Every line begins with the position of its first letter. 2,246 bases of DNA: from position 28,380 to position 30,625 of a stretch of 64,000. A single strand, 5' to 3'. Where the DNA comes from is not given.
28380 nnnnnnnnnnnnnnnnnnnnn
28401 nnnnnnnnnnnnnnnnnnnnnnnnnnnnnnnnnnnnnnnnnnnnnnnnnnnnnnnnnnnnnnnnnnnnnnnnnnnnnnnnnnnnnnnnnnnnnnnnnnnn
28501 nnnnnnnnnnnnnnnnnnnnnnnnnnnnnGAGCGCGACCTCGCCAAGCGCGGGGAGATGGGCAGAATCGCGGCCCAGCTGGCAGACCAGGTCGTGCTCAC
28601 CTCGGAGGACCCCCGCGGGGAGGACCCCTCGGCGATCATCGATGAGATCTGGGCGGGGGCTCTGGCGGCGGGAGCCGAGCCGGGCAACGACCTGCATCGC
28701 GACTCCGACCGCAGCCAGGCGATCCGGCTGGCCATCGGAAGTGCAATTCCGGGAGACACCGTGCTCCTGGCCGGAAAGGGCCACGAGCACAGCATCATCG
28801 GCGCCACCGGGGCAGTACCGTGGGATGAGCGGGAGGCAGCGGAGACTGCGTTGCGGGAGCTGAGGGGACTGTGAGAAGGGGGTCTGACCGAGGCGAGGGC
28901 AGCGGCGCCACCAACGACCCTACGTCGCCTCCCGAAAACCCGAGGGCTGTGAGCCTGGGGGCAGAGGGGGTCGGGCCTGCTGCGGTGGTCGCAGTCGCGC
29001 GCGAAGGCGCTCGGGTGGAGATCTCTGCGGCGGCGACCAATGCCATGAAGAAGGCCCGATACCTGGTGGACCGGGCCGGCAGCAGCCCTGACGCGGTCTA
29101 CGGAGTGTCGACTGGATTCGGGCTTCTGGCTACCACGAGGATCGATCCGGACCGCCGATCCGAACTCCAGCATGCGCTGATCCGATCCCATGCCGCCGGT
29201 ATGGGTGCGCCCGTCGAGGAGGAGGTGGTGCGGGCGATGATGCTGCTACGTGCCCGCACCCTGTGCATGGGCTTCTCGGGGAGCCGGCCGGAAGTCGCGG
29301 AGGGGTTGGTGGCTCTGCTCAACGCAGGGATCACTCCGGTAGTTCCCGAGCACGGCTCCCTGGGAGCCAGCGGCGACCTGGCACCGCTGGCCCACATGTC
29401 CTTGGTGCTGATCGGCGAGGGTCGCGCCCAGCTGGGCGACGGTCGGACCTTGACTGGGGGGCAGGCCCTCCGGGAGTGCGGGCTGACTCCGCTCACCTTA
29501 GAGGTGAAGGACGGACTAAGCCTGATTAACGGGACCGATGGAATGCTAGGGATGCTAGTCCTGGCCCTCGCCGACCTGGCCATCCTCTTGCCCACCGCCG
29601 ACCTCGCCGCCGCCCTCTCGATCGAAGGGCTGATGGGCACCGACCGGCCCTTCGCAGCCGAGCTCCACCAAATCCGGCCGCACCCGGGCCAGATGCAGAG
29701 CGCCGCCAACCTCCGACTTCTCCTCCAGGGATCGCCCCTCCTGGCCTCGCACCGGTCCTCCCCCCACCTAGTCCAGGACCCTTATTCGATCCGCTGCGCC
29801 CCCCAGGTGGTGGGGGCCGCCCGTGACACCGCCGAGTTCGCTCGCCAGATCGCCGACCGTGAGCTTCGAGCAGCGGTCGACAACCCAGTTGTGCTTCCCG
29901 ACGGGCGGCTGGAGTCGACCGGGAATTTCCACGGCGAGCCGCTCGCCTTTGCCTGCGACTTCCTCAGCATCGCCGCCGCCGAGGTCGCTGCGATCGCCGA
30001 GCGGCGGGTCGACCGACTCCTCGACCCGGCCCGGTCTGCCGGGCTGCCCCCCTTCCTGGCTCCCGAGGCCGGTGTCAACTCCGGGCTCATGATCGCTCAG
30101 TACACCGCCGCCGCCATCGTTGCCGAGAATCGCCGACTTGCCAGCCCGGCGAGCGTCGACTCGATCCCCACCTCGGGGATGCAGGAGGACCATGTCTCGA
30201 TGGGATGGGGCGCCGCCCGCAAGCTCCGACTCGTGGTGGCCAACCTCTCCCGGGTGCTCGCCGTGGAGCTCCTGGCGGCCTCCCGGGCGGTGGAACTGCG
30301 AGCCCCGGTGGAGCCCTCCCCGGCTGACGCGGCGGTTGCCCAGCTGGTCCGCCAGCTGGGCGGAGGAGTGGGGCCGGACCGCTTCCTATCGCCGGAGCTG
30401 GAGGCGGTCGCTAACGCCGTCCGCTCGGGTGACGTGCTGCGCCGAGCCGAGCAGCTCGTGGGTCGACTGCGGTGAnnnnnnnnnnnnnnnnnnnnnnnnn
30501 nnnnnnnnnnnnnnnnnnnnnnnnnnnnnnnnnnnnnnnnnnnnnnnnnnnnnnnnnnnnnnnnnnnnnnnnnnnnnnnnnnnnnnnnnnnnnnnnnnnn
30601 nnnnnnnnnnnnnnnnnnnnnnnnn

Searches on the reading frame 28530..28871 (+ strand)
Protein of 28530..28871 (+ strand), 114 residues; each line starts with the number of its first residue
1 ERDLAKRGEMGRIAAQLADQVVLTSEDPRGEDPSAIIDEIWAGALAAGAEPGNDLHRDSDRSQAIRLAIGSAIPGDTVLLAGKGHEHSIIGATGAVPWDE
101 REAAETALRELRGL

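Call 58: search_solved_structures(query=window:28530-28871:+, show_alignments=5, max_evalue=0.001)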
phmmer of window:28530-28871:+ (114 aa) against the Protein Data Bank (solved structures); distinct sequences matched with E-value up to 0.001: 13.
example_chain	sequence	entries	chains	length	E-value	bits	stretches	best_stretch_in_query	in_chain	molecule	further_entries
2wtz_A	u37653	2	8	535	2.8e-20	75.9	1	1-111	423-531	UDP-N-ACETYLMURAMOYL-L-ALANYL-D-GLUTAMATE--2,6-DIAMINOPIMELATE LIGASE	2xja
8f5d_A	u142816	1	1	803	3.2e-18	69.2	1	1-108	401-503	Multifunctional fusion protein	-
4bub_A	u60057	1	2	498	6.5e-15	58.6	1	3-110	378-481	UDP-N-ACETYLMURAMOYL-L-ALANYL-D-GLUTAMATE--LD-LYSINE LIGASE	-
8g6p_A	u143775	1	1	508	1.1e-14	57.8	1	2-106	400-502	UDP-N-acetylmuramoyl-L-alanyl-D-glutamate--2,6-diaminopimelate ligase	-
7b53_A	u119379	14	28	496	1.1e-12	51.4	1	1-91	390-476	UDP-N-acetylmuramoyl-L-alanyl-D-glutamate--2,6-diaminopimelate ligase | UDP-N-acetylmuramoyl-L-alanyl-D-glutamate-2,6-diaminopimelate ligase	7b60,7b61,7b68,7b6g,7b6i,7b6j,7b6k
1e8c_A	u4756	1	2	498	1.1e-12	51.4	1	1-91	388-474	UDP-N-ACETYLMURAMOYLALANYL-D-GLUTAMATE--2,6-DIAMINOPIMELATE LIGASE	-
7b6o_A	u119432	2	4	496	1.6e-12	50.9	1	1-91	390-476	UDP-N-acetylmuramoyl-L-alanyl-D-glutamate-2,6-diaminopimelate ligase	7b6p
4c12_A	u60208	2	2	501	6e-11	45.8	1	1-88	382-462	UDP-N-ACETYLMURAMOYL-L-ALANYL-D-GLUTAMATE--L-LYSINE LIGASE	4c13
7d27_A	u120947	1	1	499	1.2e-09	41.6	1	1-87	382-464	UDP-N-acetylmuramoyl-L-alanyl-D-glutamate--2,6-diaminopimelate ligase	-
8w9z_N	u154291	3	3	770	1.4e-08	38.2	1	1-109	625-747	UDP-N-acetylmuramoyl-L-alanyl-D-glutamate--2, 6-diaminopimelate ligase-like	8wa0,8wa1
8r5o_Q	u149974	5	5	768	1.3e-07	35.1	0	2-43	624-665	PAP11 | PAP11, MurE-like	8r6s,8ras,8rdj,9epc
8qma_O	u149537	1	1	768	1.3e-07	35.1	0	2-43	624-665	PAP11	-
8xzv_J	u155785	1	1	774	3.2e-06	30.6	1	1-109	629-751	MurE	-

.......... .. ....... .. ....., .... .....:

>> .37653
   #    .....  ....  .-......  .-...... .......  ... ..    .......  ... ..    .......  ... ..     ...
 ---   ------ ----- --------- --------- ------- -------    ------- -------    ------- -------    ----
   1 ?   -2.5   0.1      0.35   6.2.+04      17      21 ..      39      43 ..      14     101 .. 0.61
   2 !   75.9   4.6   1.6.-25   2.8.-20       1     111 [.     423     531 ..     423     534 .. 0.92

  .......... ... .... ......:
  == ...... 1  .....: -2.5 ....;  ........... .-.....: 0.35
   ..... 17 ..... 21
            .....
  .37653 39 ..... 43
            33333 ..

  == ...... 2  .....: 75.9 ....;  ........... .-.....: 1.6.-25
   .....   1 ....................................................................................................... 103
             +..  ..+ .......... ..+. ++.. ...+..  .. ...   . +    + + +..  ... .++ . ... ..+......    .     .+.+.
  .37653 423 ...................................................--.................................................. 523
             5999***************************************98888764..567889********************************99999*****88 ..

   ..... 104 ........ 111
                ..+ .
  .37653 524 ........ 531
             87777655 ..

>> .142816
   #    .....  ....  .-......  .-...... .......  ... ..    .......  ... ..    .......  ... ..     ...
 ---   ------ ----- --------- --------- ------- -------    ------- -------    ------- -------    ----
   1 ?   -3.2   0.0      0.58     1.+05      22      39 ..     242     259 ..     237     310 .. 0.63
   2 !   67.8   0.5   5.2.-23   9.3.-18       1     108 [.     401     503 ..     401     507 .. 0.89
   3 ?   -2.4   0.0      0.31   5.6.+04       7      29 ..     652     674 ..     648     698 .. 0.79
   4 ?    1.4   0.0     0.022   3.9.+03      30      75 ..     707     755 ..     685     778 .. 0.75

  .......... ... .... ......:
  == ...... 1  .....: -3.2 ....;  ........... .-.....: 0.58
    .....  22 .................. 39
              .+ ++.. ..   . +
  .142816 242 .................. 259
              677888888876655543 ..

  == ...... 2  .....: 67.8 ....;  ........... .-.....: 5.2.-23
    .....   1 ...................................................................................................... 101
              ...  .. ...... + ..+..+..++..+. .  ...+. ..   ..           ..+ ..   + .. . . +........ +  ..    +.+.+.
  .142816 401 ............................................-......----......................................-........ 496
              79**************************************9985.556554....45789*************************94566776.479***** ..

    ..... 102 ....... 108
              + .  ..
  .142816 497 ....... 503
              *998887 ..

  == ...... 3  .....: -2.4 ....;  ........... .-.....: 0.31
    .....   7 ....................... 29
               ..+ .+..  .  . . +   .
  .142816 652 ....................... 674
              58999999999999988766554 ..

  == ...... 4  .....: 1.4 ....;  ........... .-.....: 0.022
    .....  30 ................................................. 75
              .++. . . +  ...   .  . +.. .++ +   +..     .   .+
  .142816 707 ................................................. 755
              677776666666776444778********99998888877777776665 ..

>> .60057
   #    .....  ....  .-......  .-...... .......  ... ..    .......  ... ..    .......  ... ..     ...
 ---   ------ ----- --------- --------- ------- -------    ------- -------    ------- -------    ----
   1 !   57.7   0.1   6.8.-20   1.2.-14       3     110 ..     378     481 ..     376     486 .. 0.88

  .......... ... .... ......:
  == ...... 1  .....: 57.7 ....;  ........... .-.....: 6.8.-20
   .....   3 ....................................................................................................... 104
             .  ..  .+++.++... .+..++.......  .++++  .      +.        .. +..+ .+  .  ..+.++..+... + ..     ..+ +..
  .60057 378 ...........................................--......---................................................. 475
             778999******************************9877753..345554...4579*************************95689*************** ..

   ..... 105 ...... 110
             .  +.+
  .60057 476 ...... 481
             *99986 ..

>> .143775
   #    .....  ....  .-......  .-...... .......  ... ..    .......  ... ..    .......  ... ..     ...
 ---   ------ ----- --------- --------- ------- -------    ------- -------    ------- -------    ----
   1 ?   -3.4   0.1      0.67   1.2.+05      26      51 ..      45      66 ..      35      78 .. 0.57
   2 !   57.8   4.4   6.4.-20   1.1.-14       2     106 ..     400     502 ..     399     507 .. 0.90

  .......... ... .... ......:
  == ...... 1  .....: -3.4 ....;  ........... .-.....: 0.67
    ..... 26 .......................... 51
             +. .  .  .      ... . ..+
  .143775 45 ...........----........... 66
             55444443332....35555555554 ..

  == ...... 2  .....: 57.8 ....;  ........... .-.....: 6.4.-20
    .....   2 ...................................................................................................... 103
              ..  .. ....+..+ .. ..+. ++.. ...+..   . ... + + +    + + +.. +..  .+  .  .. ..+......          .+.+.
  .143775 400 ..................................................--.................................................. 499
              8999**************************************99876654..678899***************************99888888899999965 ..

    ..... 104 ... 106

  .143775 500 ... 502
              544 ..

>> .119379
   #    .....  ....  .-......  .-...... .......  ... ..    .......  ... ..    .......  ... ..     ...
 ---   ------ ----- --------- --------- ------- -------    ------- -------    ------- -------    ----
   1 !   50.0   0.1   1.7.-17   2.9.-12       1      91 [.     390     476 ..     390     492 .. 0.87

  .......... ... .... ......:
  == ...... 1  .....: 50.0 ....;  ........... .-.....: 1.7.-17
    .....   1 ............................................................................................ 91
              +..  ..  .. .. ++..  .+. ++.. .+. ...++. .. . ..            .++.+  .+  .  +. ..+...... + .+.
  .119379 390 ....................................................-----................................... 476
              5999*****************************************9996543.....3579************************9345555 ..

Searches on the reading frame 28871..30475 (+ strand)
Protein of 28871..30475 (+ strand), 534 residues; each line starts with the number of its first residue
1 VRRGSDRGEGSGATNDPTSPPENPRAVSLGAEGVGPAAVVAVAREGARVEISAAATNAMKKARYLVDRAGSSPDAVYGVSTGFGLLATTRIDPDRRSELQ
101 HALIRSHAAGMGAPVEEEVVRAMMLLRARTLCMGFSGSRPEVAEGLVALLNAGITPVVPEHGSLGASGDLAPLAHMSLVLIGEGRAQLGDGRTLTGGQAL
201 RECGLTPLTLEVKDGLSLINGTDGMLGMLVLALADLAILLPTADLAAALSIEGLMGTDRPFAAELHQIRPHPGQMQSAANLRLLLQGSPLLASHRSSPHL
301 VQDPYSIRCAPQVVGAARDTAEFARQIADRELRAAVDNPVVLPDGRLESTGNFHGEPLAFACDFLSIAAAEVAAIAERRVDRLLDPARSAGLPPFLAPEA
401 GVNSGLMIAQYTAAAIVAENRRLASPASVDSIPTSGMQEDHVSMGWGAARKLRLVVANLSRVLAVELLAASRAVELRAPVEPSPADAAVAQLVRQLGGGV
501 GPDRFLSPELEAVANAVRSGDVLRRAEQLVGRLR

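Call 8: search_protein_families(library=ncbifam, proteins=[window:28871-30475:+])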
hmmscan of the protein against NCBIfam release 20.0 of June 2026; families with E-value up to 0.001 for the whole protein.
window:28871-30475:+ (534 aa): 8 families
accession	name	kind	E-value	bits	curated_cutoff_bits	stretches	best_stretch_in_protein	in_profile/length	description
NF006871.0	PRK09367.1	subfamily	3.8e-202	672.4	524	1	27-527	4-502/505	histidine ammonia-lyase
TIGR01225.1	hutH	equivalog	8.6e-192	638.1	539.15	1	28-526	2-498/506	histidine ammonia-lyase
TIGR03832.1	Tyr_2_3_mutase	equivalog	2.8e-130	435.2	501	1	34-517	6-507/507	tyrosine 2,3-aminomutase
TIGR04475.1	Phe_D_beta_mut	equivalog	1e-106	357.6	800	1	38-517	14-509/510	phenylalanine aminomutase (D-beta-phenylalanine forming)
NF053541.1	FlxA_rubin_TAL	equivalog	3.6e-94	316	700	1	42-517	9-496/498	flexirubin biosynthesis tyrosine ammonia-lyase FlxA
NF041222.1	BagA_FevW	exception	3.1e-82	276.9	1000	1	39-526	14-523/529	bagremycin/ferroverdin biosynthesis tyrosine ammonia-lyase BagA/FevW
TIGR01226.1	phe_am_lyase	equivalog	1.3e-68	232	519.15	1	25-481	31-505/680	phenylalanine ammonia-lyase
TIGR04473.1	taxol_Phe_23mut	exception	1.8e-49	168.7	1250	1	36-478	37-498/687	phenylalanine aminomutase (L-beta-phenylalanine forming)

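Call 9: search_protein_families(library=pfam, proteins=[window:28871-30475:+])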
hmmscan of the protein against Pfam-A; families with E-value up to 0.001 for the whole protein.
window:28871-30475:+ (534 aa): 1 family
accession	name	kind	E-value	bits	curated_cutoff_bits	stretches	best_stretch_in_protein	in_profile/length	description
PF00221.24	Lyase_aromatic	-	3.5e-184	613.3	27.3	1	37-495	4-466/466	Aromatic amino acid lyase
